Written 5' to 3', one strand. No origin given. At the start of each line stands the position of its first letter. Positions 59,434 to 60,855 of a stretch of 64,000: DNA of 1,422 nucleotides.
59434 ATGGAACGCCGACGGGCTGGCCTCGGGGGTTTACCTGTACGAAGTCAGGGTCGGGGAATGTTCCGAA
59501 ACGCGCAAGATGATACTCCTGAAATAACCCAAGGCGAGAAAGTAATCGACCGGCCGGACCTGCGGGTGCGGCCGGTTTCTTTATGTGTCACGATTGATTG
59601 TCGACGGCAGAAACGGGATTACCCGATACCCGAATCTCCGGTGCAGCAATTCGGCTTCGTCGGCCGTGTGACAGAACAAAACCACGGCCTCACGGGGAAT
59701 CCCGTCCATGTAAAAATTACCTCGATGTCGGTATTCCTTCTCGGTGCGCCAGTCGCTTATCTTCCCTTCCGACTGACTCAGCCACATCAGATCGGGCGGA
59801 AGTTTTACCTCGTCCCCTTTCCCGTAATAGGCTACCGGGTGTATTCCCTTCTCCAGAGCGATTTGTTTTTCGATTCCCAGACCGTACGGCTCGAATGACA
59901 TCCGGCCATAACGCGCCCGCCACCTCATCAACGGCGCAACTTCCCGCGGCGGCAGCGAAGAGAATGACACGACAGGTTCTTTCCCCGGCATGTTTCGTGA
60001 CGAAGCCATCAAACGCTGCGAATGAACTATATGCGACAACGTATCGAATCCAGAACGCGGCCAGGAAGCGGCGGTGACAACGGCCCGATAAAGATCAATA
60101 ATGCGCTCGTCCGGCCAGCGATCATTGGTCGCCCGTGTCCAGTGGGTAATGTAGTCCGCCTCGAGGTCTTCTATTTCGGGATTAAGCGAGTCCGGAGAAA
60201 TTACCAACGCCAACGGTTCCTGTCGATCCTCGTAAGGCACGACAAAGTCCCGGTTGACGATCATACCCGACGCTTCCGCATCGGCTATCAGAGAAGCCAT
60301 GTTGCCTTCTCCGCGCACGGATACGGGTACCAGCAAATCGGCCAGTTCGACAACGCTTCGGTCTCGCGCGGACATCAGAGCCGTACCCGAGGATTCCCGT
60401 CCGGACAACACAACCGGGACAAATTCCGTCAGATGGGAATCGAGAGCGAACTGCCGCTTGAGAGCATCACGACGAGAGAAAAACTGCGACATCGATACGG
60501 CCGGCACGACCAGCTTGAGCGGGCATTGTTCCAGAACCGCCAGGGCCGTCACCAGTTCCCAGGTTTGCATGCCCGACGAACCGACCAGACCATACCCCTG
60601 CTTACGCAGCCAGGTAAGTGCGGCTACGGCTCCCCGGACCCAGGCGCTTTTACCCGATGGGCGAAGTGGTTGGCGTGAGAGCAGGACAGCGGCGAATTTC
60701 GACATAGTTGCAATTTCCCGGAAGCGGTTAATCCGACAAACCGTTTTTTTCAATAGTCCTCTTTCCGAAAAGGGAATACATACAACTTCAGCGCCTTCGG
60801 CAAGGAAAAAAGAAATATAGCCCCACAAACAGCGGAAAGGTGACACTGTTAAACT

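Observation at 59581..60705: DprA/SLOG-like domain fused to an AbiGi/DUF2971-like domain: candidate single-gene conflict (anti-phage or nucleotide-sensing) protein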

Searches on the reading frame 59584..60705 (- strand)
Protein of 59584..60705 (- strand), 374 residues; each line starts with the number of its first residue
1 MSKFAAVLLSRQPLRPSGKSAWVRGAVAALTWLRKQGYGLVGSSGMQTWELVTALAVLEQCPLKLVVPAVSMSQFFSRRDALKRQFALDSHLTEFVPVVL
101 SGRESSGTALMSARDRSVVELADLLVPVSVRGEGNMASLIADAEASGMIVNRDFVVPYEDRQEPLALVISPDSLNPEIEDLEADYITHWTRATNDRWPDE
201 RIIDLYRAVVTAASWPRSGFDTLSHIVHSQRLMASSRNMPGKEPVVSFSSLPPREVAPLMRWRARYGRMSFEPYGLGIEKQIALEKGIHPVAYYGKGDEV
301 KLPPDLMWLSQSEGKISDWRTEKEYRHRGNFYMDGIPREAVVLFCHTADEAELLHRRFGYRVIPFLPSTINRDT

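Call 4: search_protein_families(library=pfam, proteins=[window:59584-60705:-], max_evalue=1)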
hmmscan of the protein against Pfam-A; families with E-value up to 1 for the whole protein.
window:59584-60705:- (374 aa): 1 family
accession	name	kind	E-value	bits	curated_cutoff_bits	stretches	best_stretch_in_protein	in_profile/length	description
PF13976.11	gag_pre-integrs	-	0.051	13.8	28.4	0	338-359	11-32/67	GAG-pre-integrase domain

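Call 5: search_protein_families(library=padloc, proteins=[window:59584-60705:-], max_evalue=10)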
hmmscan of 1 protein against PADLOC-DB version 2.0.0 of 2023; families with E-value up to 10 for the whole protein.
window:59584-60705:- (374 aa): 0 families

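Call 6: search_protein_families(library=ncbifam, proteins=[window:59584-60705:-], max_evalue=1)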
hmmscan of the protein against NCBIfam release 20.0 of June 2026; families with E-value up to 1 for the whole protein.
window:59584-60705:- (374 aa): 0 families

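Call 7: find_homologous_proteins(query=window:59584-60705:-, max_evalue=0.001)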
Query window:59584-60705:- (374 aa): 185 proteins with E <= 0.001 among 8000 candidates; the best 120 are listed.
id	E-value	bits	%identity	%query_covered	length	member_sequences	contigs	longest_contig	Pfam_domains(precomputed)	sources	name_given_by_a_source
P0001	7.8e-250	846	100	100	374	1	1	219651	-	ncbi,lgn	-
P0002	3.2e-117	410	52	98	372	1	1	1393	-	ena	-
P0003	5.7e-117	409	52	98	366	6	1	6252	-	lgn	-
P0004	1.6e-115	404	51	98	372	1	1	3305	-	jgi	jgi:hypothetical protein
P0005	7.3e-114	399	50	99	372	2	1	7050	-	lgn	-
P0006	1.7e-111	391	49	98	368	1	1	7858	-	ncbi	-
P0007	4.8e-111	390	50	98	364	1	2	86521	-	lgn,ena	-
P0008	4.9e-111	389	51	96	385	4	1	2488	-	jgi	jgi:hypothetical protein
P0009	6.5e-111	389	49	98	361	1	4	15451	-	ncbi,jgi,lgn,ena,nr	ncbi:MAG: hypothetical protein J7J98_09130 [candidate division Zixibacteria bacterium]|nr:hypothetic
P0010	2.7e-110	387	49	97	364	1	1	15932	-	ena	-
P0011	4.3e-109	383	49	97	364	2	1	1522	-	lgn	-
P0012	7.6e-109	382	48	97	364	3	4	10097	-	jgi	jgi:hypothetical protein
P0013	2.3e-107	377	48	98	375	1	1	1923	-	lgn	-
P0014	2.3e-106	374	50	98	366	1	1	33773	-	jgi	-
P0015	1.3e-105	372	48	97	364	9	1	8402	-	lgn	-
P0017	8.9e-105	369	48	98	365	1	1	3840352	-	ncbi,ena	-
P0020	1.0e-103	365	46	98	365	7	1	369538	-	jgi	-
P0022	1.1e-103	365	47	97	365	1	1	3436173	-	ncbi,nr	ncbi:MAG: hypothetical protein JSU65_13735 [Candidatus Zixiibacteriota bacterium]|nr:MAG: hypothetic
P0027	2.6e-101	357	47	98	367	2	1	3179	-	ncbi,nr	ncbi:MAG: hypothetical protein U9R56_04620 [candidate division Zixibacteria bacterium]|nr:hypothetic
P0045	4.6e-97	343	42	97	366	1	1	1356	-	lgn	-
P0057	1.8e-94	335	45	98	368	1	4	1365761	-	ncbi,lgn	-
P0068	5.5e-92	327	42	98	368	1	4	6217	-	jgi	jgi:hypothetical protein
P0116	4.4e-83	297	40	98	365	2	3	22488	-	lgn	-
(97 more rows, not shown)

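Call 8: search_solved_structures(query=window:59584-60705:-, max_evalue=10)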
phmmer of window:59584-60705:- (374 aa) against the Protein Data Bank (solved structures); distinct sequences matched with E-value up to 10: 0.

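Call 13: search_solved_structures(query=A1, max_evalue=10, show_alignments=3)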
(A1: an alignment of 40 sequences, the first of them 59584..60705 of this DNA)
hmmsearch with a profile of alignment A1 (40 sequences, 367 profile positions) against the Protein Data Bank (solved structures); distinct sequences matched with E-value up to 10: 6.
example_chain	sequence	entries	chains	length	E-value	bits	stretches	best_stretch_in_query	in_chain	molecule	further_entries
8v46_A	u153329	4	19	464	0.0081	18.4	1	123-220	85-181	AriA antitoxin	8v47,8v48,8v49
8v45_A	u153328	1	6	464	0.0084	18.3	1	123-220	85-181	AriA antitoxin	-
8ux9_B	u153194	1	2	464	0.0084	18.3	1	123-220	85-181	AriA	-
8hkr_A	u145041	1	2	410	0.081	15.1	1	204-264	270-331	Protein lysine methyltransferase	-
3qqc_D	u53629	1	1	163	0.46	12.6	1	92-148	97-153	Transcription antitermination protein nusG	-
3p8b_B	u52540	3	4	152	1.2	11.3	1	92-146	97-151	Transcription antitermination protein nusG | Transcription elongation factor Spt5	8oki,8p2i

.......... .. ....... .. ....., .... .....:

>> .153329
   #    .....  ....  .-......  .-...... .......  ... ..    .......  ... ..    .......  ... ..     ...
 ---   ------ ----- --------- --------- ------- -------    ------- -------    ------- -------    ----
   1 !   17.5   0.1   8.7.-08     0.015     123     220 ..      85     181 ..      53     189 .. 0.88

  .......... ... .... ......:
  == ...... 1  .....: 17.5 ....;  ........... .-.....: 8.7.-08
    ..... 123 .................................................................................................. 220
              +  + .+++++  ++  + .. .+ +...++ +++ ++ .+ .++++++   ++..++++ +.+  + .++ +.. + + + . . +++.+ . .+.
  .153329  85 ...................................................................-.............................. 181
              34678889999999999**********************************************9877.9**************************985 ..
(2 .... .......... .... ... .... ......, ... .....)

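Call 14: find_encoding_contigs(protein=P0017, flank=8000, max_places=2)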
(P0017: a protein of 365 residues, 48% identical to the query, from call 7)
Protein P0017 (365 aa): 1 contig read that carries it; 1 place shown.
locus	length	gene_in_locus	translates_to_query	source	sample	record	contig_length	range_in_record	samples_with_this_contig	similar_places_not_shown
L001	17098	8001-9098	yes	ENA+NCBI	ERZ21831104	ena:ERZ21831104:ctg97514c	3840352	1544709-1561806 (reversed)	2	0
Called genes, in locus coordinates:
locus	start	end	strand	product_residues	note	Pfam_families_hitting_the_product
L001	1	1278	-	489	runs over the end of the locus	PF07494:Reg_prop (faint)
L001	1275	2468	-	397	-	PF01546:Peptidase_M20, PF07687:M20_dimer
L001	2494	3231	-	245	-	PF04493:Endonuclease_5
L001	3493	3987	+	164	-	PF01047:MarR (weak), PF01325:Fe_dep_repress, PF12802:MarR_2 (weak), PF13545:HTH_Crp_2 (weak), PF09339:HTH_IclR (weak), PF25213:HVO_A0261_N (weak), PF02742:Fe_dep_repr_C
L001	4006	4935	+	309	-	PF01297:ZnuA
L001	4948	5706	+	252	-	PF00005:ABC_tran, PF13304:AAA_21 (faint)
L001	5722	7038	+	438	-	PF00950:ABC-3, PF02742:Fe_dep_repr_C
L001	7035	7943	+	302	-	PF00950:ABC-3, PF01032:FecCD (weak)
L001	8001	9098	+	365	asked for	-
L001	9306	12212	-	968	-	PF00082:Peptidase_S8, PF18962:Por_Secre_tail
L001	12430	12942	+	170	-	PF19620:DUF6125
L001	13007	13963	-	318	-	PF01073:3Beta_HSD, PF01370:Epimerase, PF02719:Polysacc_synt_2, PF05368:NmrA (weak), PF07993:NAD_binding_4 (faint), PF13460:NAD_binding_10, PF16363:GDP_Man_Dehyd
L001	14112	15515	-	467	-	-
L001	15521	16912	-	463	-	PF01235:Na_Ala_symp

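Call 15: find_encoding_contigs(protein=P0022, flank=8000, max_places=2)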
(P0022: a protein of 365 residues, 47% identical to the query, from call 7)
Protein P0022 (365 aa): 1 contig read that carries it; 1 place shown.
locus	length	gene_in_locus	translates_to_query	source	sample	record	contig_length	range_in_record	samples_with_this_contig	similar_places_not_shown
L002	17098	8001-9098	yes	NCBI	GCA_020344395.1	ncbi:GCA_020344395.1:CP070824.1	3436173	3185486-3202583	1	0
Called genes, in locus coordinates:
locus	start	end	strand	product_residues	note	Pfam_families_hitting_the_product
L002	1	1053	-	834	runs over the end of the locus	PF19864:Radical_SAM_N2, PF04055:Radical_SAM, PF10105:DUF2344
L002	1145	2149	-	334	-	PF00814:TsaD, PF22521:HypF_C_2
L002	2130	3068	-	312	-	PF07949:YbbR (faint)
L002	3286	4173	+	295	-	PF03781:FGE-sulfatase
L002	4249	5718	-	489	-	PF21544:PorZ_N_b_propeller (faint), PF07494:Reg_prop (faint)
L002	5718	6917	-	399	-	PF01546:Peptidase_M20, PF07687:M20_dimer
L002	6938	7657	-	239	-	PF04493:Endonuclease_5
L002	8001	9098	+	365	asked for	-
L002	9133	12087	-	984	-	PF00082:Peptidase_S8, PF18962:Por_Secre_tail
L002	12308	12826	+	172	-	PF19620:DUF6125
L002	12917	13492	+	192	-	PF12704:MacB_PCD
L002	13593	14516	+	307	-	PF00202:Aminotran_3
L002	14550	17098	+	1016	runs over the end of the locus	PF01636:APH, PF01551:Peptidase_M23, PF00202:Aminotran_3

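Call 16: find_encoding_contigs(protein=P0057, flank=8000, max_places=2)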
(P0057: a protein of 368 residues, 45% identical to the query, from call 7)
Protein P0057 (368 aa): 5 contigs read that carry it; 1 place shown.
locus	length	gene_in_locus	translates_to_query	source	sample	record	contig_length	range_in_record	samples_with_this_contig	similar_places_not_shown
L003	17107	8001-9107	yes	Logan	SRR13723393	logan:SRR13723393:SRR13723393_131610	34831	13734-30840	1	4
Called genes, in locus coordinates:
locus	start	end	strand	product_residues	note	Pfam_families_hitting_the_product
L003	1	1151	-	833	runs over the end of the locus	PF19864:Radical_SAM_N2, PF04055:Radical_SAM, PF10105:DUF2344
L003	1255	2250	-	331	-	PF00814:TsaD, PF22521:HypF_C_2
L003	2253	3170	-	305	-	PF07949:YbbR (faint)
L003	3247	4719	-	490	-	PF07494:Reg_prop (faint)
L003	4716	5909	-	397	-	PF01546:Peptidase_M20, PF07687:M20_dimer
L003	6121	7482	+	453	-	PF01566:Nramp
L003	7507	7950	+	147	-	PF00582:Usp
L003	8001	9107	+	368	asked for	-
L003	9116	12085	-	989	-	PF00082:Peptidase_S8, PF18962:Por_Secre_tail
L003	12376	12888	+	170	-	PF19620:DUF6125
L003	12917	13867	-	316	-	PF01073:3Beta_HSD, PF01370:Epimerase, PF02719:Polysacc_synt_2, PF04321:RmlD_sub_bind, PF05368:NmrA (faint), PF07993:NAD_binding_4 (faint), PF13460:NAD_binding_10, PF16363:GDP_Man_Dehyd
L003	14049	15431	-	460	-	-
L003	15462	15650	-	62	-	PF14255:Zn_ribbon_21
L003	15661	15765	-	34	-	-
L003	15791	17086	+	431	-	PF03952:Enolase_N, PF00113:Enolase_C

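Call 22: predict_structure(alignment_id=A1)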
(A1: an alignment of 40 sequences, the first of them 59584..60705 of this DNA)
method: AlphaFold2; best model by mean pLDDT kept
length: 374 residues; sequences in the alignment: 40
mean_pLDDT: 92.4   pTM: 0.88
mean pLDDT of the five models: 92.4, 92.0, 91.4, 90.5, 90.4
residues with pLDDT >= 90: 299; 70-90: 55; 50-70: 17; < 50: 3
segments of 3 or more residues with pLDDT < 50: none
pLDDT, mean of each block of 10 residues (from residue 1): 94 94 98 98 96 98 97 96 98 97 82 97 98 96 98 96 79 91 91 85 98 94 96 93 95 84 59 91 98 91 95 89 95 97 96 98 88 46
secondary structure, 60 per line:
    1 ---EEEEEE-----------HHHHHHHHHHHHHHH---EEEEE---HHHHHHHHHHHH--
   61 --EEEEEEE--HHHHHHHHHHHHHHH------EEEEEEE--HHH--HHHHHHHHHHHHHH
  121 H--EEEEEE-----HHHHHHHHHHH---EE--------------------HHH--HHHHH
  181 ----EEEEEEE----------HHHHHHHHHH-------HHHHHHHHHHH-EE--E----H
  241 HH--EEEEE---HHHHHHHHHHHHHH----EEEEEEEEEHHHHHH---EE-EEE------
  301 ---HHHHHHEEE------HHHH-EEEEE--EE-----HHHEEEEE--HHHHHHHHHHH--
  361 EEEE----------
elements in order: E4-9 H21-35 E39-43 H47-58 E63-69 H72-86 E93-99 H107-121 E124-129 H135-145 H176-180 E185-191 H202-211 H219-229 E245-249 H253-266 E271-279 H280-285 E292-294 H304-309 E310-312 H319-322 E324-328 E341-345 H348-358 E361-364

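Call 24: search_protein_representatives(alignment_id=A1)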
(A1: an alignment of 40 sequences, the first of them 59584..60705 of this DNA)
Query: 40 sequences, 367 profile positions. Proteins with E-value up to 0.001 (for the whole library): 1720; up to 1e-10: 1519; up to 1e-30: 660. The best 150 are listed.
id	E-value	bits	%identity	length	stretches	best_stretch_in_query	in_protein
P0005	1.0e-154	531.4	-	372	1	1-366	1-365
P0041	5.4e-146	502.7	-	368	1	1-366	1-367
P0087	5.5e-146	502.7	-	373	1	3-366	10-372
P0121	8.6e-145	498.7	-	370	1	1-366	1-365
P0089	4.8e-142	489.7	-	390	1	1-366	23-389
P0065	1.4e-141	488.2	-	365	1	2-366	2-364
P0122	3.7e-141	486.8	-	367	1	1-366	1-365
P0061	4.0e-141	486.7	-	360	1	2-364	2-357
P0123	7.4e-139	479.2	-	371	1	3-365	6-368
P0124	1.2e-138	478.5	-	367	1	4-366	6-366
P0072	1.3e-138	478.4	-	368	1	1-366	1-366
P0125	2.0e-138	477.8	-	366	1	3-366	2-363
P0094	3.4e-138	477.1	-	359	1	3-366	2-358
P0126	1.2e-137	475.2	-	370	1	4-366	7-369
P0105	4.8e-137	473.2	-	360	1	8-366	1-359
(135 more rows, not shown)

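Call 27: fold_search(model_id=the predicted structure, library=pdb)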
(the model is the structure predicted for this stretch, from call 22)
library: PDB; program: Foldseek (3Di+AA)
matches with E <= 10: 1347; with E <= 0.001: 12
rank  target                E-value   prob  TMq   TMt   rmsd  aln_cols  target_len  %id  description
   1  8zva                  3.7e-05  1.00  0.31  0.36   4.4       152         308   15  structure of ShosA from E.coli APEC O1 (released 2025-04-09)
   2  4ljr_A                1.4e-04  1.00  0.29  0.48   4.7       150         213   14  Structural insights into the unique single-stranded DNA binding mode of DNA processing protein A from Helicobacter pyl (released 2014-01-01)
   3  3uqz_C                2.6e-04  1.00  0.30  0.39   4.2       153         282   14  X-ray structure of DNA processing protein A (DprA) from Streptococcus pneumoniae (released 2012-08-29)
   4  4ljk_A                3.6e-04  1.00  0.29  0.47   4.1       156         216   13  Structural insights into the unique single-stranded DNA binding mode of DNA processing protein A from Helicobacter pyl (released 2014-01-01)
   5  3uqz_A                4.6e-04  1.00  0.29  0.37   5.1       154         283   14  X-ray structure of DNA processing protein A (DprA) from Streptococcus pneumoniae (released 2012-08-29)
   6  3uqz_B                6.6e-04  1.00  0.30  0.38   4.6       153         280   14  X-ray structure of DNA processing protein A (DprA) from Streptococcus pneumoniae (released 2012-08-29)
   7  4ljk_G                7.9e-04  1.00  0.28  0.46   4.8       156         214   11  Structural insights into the unique single-stranded DNA binding mode of DNA processing protein A from Helicobacter pyl (released 2014-01-01)
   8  4ljk_B                7.9e-04  1.00  0.27  0.44   5.4       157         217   12  Structural insights into the unique single-stranded DNA binding mode of DNA processing protein A from Helicobacter pyl (released 2014-01-01)
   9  4ljk_F                9.0e-04  1.00  0.29  0.47   4.7       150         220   14  Structural insights into the unique single-stranded DNA binding mode of DNA processing protein A from Helicobacter pyl (released 2014-01-01)
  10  2iz6_A                9.0e-04  1.00  0.24  0.52   6.1       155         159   15  Structure of the Chlamydomonas rheinhardtii Moco Carrier Protein (released 2006-07-26)
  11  4ljk_D                9.5e-04  1.00  0.27  0.44   5.4       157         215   12  Structural insights into the unique single-stranded DNA binding mode of DNA processing protein A from Helicobacter pyl (released 2014-01-01)
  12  2iz7_B                9.5e-04  1.00  0.25  0.52   5.6       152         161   13  structure of Moco Carrier Protein from Chlamydomonas reinhardtii (released 2006-07-27)
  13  5mll_B                1.0e-03  1.00  0.30  0.48   4.4       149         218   13  Structure of HpDprA at 1.9 Angstroms resolution (released 2017-12-20)
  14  2nx2                  1.0e-03  1.00  0.30  0.55   5.8       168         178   10  Crystal structure of protein ypsA from Bacillus subtilis, Pfam DUF1273 (released 2006-12-19)
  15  4ljl_A                1.1e-03  1.00  0.30  0.48   4.1       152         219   14  Structural insights into the unique single-stranded DNA binding mode of DNA processing protein A from Helicobacter pyl (released 2014-01-01)
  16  3maj                  1.1e-03  1.00  0.30  0.32   4.3       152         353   13  Crystal structure of putative DNA processing protein DprA from Rhodopseudomonas palustris CGA009 (released 2010-05-12)
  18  5mll_A                2.1e-03  1.00  0.30  0.49   4.1       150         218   13  Structure of HpDprA at 1.9 Angstroms resolution (released 2017-12-20)
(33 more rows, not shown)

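Call 28: search_protein_families(library=pfam, alignment_id=A1, max_evalue=10)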
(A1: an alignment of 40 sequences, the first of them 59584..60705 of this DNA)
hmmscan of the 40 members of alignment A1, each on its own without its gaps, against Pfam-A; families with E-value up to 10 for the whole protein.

A. member 1, window:59584-60705:- (374 aa): 1 family
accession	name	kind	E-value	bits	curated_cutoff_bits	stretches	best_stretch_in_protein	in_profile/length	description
PF13976.11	gag_pre-integrs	-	0.051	13.8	28.4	1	338-359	11-32/67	GAG-pre-integrase domain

B. families by the number of members that match (of 40 scanned): 12 families
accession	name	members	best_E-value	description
PF10899.13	AbiGi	9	0.024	Putative abortive phage resistance protein AbiGi, antitoxin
PF06821.19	Ser_hydrolase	1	0.039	Serine hydrolase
PF09282.15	Mago-bind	1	0.043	Mago binding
PF13976.11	gag_pre-integrs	1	0.051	GAG-pre-integrase domain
PF22568.1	Tet_C_40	1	0.066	Tetracyclin repressor-like, C-terminal domain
PF10254.14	Pacs-1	1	0.089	PACS-1 cytosolic sorting protein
PF23163.1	CSD_RNase_II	1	0.12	CSD-like barrel domain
PF11181.13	YflT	1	0.14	Heat induced stress protein YflT domain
PF18306.6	LDcluster4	1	0.15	SLOG cluster4 family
PF15003.11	HAUS2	1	0.18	HAUS augmin-like complex subunit 2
PF03671.20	Ufm1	1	0.19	Ubiquitin fold modifier 1 protein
PF19668.4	DUF6171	1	0.29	Family of unknown function (DUF6171)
